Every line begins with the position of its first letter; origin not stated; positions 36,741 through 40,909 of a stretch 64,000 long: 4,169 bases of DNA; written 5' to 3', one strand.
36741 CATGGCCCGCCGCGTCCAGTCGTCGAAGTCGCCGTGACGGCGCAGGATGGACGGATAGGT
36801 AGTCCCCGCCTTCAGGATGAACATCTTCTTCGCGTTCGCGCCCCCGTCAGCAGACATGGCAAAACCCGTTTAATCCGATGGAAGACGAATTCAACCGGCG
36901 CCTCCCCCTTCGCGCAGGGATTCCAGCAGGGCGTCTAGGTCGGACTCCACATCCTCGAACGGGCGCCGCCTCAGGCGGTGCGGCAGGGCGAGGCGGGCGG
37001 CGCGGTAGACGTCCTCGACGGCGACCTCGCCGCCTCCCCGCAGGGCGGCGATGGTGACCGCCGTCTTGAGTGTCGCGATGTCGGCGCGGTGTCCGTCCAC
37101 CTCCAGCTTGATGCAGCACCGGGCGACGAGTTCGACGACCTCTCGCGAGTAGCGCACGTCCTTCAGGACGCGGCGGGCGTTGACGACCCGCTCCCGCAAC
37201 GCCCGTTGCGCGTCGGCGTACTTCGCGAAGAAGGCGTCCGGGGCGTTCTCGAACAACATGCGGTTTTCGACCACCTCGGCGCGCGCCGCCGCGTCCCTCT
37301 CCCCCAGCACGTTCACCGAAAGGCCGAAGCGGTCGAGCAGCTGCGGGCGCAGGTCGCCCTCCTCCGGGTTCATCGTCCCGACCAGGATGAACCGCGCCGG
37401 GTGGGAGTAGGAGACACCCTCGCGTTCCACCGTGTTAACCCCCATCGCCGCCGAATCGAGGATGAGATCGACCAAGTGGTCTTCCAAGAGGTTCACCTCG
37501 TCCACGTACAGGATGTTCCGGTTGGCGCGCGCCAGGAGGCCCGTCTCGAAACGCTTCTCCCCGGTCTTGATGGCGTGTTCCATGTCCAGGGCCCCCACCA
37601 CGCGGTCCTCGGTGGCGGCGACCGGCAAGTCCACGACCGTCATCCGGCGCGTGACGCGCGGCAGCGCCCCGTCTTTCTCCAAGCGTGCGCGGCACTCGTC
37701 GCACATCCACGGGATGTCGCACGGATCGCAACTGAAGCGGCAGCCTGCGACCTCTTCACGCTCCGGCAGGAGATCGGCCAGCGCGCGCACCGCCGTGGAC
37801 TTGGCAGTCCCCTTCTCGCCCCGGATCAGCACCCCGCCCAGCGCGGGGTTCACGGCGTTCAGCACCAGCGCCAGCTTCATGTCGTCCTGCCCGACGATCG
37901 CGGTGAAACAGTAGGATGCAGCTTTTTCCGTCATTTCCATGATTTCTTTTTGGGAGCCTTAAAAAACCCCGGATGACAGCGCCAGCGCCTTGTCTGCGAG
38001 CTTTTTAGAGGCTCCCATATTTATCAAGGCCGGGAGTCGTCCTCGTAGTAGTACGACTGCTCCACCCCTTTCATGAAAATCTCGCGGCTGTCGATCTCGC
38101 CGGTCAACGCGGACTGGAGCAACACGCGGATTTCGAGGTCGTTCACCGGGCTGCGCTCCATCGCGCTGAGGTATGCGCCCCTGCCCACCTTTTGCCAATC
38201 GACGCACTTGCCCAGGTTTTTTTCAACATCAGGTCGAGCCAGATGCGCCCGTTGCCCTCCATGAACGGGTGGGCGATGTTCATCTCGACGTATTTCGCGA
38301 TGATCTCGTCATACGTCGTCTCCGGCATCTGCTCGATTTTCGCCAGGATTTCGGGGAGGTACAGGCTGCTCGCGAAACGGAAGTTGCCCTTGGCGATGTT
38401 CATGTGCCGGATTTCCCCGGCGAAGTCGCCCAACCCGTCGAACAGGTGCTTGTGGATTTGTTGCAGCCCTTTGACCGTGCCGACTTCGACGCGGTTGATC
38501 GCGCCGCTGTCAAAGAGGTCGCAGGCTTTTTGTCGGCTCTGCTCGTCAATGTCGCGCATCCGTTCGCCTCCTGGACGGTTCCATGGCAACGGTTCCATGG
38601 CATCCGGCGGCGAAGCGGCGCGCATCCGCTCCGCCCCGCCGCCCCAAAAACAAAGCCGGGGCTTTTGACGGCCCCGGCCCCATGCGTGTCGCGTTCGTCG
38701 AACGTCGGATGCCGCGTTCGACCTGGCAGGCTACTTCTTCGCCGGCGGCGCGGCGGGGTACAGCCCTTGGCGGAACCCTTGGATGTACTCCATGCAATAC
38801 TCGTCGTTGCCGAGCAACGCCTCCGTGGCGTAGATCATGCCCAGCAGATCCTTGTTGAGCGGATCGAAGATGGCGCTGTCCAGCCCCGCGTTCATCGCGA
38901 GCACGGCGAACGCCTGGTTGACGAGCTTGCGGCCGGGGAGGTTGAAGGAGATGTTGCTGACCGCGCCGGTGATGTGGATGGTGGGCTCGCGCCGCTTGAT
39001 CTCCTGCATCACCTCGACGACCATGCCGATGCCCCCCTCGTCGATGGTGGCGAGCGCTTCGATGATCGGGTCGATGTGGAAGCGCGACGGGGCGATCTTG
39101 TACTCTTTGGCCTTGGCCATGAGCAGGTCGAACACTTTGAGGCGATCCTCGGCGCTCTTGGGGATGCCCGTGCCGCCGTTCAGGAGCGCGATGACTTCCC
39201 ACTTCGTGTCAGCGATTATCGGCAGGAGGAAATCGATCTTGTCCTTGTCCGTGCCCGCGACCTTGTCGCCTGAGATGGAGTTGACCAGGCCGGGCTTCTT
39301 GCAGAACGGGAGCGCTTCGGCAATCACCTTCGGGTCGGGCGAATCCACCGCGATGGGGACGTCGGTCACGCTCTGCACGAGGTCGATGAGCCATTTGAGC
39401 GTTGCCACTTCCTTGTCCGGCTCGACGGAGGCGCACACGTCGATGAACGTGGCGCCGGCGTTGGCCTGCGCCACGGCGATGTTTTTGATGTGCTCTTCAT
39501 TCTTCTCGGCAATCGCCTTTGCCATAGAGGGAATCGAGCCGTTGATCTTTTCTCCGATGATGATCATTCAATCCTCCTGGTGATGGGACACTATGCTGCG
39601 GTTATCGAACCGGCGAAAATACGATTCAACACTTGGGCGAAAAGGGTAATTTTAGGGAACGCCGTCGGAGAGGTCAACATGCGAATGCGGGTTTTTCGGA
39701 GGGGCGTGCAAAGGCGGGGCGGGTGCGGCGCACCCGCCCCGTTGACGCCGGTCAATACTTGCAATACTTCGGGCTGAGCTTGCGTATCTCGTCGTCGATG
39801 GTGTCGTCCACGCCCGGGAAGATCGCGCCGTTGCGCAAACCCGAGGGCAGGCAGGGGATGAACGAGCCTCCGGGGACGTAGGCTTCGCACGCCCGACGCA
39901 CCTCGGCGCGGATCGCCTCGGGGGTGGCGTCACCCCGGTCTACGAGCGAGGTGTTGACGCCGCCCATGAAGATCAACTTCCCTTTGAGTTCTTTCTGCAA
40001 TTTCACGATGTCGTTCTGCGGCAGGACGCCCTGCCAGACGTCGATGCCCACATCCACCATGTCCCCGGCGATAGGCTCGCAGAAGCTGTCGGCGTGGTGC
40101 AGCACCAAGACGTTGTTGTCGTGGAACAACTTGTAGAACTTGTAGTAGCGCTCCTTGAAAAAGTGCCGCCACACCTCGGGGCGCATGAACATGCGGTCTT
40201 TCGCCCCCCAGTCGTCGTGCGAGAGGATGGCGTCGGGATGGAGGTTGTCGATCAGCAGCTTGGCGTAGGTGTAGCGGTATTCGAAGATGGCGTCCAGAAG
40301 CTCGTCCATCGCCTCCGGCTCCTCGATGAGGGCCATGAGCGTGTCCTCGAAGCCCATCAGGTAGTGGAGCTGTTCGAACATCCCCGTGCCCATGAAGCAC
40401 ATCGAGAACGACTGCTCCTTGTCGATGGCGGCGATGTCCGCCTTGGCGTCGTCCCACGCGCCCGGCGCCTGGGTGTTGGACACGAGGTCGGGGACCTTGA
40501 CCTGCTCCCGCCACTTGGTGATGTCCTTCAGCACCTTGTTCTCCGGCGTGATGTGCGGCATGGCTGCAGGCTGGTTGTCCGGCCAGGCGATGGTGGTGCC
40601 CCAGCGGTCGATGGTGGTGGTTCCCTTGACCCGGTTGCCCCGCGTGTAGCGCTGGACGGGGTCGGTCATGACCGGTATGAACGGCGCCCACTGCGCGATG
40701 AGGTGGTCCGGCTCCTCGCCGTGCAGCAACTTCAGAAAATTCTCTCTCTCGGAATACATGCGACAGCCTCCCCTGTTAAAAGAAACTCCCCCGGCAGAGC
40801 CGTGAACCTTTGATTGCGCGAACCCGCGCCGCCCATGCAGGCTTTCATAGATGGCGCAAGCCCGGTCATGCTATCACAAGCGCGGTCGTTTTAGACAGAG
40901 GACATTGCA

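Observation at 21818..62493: Eight copies of an unannotated ~120-bp nested-palindrome element (MITE/ERIC-like repeat family)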

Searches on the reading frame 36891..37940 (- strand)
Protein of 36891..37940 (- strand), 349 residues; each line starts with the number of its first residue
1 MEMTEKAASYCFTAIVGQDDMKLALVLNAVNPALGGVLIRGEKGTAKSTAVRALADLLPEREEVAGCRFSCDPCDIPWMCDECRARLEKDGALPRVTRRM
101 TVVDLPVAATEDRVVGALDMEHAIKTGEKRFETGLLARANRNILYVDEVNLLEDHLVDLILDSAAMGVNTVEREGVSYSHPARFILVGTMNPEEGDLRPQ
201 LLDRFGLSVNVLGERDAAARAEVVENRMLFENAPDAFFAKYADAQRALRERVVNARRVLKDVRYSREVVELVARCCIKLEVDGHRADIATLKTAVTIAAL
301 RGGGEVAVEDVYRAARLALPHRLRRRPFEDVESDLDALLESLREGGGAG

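Call 27: search_protein_families(library=pfam, proteins=[window:36891-37940:-], max_evalue=0.00001)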
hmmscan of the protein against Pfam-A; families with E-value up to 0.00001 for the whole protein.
window:36891-37940:- (349 aa): 3 families
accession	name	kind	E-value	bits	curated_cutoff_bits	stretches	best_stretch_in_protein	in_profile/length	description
PF17863.7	AAA_lid_2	-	1.9e-16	60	22.7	1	272-334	4-67/74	AAA lid domain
PF01078.27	Mg_chelatase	-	9e-09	35.5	20.3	0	123-192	89-158/207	Magnesium chelatase, subunit ChlI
PF07728.20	AAA_5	-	1e-08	35.7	22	0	97-205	25-139/139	AAA domain (dynein-related subfamily)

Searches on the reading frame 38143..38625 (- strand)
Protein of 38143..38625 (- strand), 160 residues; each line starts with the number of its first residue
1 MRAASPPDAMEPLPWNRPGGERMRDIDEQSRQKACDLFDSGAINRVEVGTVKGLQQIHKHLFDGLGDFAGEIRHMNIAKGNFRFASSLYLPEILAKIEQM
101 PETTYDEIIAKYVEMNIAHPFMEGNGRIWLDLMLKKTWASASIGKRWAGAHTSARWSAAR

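Call 27: search_protein_families(library=pfam, proteins=[window:38143-38625:-], max_evalue=0.00001)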
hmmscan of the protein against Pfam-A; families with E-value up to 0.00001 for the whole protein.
window:38143-38625:- (160 aa): 1 family
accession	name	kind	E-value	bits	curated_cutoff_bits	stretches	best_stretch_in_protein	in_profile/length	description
PF02661.23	Fic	-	1e-10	42.7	24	1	51-129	4-85/93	Fic/DOC family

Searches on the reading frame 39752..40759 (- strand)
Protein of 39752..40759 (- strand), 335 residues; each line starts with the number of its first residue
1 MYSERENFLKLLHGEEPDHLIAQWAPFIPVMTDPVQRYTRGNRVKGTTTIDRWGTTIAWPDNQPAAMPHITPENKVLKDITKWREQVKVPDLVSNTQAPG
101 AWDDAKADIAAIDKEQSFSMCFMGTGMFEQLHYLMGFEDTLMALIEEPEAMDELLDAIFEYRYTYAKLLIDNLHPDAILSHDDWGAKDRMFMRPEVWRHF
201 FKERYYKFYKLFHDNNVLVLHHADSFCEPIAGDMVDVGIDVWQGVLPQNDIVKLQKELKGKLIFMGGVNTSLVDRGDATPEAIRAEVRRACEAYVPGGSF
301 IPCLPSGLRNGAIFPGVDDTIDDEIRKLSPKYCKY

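Call 28: search_protein_families(library=pfam, proteins=[window:39752-40759:-], max_evalue=0.00001)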
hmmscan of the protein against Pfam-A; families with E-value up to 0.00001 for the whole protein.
window:39752-40759:- (335 aa): 1 family
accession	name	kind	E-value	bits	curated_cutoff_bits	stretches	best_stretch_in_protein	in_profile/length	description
PF01208.23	URO-D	-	7.2e-12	45.4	23.9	1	125-299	144-318/346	Uroporphyrinogen decarboxylase (URO-D)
